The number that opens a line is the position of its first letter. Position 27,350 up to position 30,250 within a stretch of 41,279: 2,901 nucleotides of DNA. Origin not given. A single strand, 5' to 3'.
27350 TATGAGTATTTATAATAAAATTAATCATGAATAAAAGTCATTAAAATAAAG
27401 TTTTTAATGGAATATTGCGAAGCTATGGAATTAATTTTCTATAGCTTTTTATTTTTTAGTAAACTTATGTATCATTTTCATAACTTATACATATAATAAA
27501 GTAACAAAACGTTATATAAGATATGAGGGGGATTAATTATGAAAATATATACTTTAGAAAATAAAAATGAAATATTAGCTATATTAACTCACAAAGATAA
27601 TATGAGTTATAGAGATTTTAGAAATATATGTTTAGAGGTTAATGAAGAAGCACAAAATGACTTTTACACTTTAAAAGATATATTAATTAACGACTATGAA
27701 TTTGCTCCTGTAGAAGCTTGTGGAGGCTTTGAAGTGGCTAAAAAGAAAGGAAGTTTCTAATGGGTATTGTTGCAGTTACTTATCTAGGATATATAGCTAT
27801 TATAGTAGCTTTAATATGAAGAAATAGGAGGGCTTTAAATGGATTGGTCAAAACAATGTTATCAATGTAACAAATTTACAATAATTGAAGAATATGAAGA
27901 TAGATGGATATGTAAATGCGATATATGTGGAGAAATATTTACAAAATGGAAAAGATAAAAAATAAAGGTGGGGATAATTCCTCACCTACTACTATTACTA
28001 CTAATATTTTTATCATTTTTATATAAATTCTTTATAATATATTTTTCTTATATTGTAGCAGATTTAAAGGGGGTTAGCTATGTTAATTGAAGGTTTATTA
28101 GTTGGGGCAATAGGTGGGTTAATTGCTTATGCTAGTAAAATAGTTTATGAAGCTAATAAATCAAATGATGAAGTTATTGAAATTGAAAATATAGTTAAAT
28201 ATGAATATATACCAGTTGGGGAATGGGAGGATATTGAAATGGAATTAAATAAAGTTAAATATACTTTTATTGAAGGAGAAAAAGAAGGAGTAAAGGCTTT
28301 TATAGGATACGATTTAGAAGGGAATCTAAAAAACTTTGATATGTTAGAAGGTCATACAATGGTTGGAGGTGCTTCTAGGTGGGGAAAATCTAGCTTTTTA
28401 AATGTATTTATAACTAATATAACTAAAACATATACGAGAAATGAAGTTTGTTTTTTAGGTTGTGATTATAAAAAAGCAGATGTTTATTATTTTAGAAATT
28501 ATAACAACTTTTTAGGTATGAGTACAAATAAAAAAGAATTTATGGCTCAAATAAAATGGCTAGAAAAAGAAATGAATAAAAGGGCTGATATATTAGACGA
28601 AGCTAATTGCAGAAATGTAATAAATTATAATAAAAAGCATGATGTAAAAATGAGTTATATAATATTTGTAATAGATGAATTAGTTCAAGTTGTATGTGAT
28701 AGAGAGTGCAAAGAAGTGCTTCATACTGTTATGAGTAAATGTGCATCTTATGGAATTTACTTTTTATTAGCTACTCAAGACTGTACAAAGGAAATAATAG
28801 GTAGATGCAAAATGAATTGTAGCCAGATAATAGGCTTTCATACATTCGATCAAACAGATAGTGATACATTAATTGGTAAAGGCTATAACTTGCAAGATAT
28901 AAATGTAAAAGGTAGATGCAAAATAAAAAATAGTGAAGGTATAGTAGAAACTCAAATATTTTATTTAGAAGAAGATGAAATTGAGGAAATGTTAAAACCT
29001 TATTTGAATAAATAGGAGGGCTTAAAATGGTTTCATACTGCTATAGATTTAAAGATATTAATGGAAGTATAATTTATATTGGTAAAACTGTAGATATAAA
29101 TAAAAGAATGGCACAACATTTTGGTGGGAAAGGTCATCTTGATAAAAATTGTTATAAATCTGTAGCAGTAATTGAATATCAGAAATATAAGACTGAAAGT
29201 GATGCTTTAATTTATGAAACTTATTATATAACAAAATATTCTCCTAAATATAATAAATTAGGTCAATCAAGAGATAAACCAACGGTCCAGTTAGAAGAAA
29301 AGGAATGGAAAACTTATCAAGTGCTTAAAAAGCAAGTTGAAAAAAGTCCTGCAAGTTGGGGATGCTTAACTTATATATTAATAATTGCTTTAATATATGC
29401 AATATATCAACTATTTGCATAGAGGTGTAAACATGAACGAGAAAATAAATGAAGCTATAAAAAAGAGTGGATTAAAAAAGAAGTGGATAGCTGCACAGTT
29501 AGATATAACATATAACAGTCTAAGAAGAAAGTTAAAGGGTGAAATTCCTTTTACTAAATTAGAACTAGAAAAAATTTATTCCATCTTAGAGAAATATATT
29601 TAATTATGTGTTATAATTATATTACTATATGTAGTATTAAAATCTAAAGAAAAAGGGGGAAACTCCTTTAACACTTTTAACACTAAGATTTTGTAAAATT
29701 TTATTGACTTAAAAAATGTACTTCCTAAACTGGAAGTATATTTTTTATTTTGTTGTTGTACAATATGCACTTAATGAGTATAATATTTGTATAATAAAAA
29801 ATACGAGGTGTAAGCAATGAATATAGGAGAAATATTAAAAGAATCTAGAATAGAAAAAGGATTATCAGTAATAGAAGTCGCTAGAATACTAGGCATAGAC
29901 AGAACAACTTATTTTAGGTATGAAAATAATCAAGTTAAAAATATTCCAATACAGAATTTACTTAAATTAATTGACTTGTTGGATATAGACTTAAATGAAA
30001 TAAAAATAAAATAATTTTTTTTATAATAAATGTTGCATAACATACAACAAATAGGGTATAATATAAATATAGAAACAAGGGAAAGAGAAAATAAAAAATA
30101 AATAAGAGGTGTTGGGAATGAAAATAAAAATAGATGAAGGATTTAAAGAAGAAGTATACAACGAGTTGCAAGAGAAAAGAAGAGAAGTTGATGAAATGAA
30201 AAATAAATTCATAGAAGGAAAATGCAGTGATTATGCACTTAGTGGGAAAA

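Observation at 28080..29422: Membrane-anchored FtsK/SpoIIIE-like ATPase coupled to a tail-anchored GIY-YIG nuclease is a candidate DNA-handling module at the membrane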

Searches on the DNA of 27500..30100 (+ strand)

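Call 5: search_dna_similar(query=window:27500-30100:+, collection=phages, mode=near, max_rows=25)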
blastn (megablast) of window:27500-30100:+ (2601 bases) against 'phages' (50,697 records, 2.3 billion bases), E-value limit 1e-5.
No match.

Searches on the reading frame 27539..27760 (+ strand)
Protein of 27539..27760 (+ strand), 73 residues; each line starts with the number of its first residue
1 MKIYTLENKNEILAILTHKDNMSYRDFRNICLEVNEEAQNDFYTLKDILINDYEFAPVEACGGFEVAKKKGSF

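Call 4: search_protein_families(library=pfam, proteins=[window:27539-27760:+], max_evalue=0.1)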
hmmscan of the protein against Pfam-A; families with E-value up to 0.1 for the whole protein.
window:27539-27760:+ (73 aa): 1 family
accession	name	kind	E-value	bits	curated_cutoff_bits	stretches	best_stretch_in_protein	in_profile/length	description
PF23257.1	DUF7071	-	0.067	13.4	27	1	15-49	22-58/68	Domain of unknown function (DUF7071)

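Call 87: search_protein_families(library=phrogs, proteins=[window:27539-27760:+], max_evalue=0.00001)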
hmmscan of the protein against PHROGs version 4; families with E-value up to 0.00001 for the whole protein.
window:27539-27760:+ (73 aa): 0 families

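Call 91: search_solved_structures(query=window:27539-27760:+, max_evalue=1)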
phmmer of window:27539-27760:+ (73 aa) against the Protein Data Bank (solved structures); distinct sequences matched with E-value up to 1: 3.
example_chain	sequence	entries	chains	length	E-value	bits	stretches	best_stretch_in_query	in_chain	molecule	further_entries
3l3b_A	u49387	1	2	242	0.061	16.9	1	8-69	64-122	Es1 family protein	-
3gmi_A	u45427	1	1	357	0.24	14.9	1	6-41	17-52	UPF0348 protein MJ0951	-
12zn_B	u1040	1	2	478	0.41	14.2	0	21-51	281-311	Septin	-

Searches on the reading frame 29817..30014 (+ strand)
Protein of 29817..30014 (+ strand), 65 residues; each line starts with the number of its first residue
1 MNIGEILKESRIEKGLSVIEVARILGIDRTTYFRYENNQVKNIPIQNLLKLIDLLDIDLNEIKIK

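Call 4: search_protein_families(library=pfam, proteins=[window:29817-30014:+], max_evalue=0.1)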
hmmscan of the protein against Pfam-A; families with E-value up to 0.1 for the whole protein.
window:29817-30014:+ (65 aa): 15 families
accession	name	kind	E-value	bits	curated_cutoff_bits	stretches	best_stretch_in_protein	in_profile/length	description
PF01381.28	HTH_3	-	1.2e-12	48.1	23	1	7-62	1-55/55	Helix-turn-helix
PF12844.13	HTH_19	-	1.5e-09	38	30.2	1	4-62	1-58/64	Helix-turn-helix domain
PF13443.12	HTH_26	-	1.2e-07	32.3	22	1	7-62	2-57/63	Cro/C1-type HTH DNA-binding domain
PF13560.12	HTH_31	-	1.1e-05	26.1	27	1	4-61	3-60/64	Helix-turn-helix domain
PF01527.26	HTH_Tnp_1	-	0.00041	21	24.1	1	3-35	12-43/75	Transposase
PF13384.12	HTH_23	-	0.0027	17.9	24.6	1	12-35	16-37/50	Homeodomain-like domain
PF13413.12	HTH_25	-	0.0038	17.4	24.6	1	6-44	1-39/62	Helix-turn-helix domain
PF13744.12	HTH_37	-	0.0048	17.1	27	1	9-64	25-79/80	Helix-turn-helix domain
PF13022.12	HTH_Tnp_1_2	-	0.0089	16.6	27.9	1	5-39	17-50/122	Helix-turn-helix of insertion element transposase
PF15731.11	MqsA_antitoxin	-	0.015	15.8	30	1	9-56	76-121/131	Antitoxin component of bacterial toxin-antitoxin system, MqsA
PF20432.4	Xre-like-HTH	-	0.024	15.4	25.8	1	15-35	23-44/63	Antitoxin Xre-like helix-turn-helix domain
PF15978.11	TnsD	-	0.026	14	32.4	1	9-48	196-232/355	Tn7-like transposition protein D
PF13551.12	HTH_29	-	0.062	13.8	28.1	1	13-35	9-32/64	Winged helix-turn helix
PF02796.21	HTH_7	-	0.063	13.9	23.8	0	11-37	17-43/45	Helix-turn-helix domain of resolvase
PF00196.25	GerE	-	0.094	12.8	23.5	0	12-53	14-55/57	Bacterial regulatory proteins, luxR family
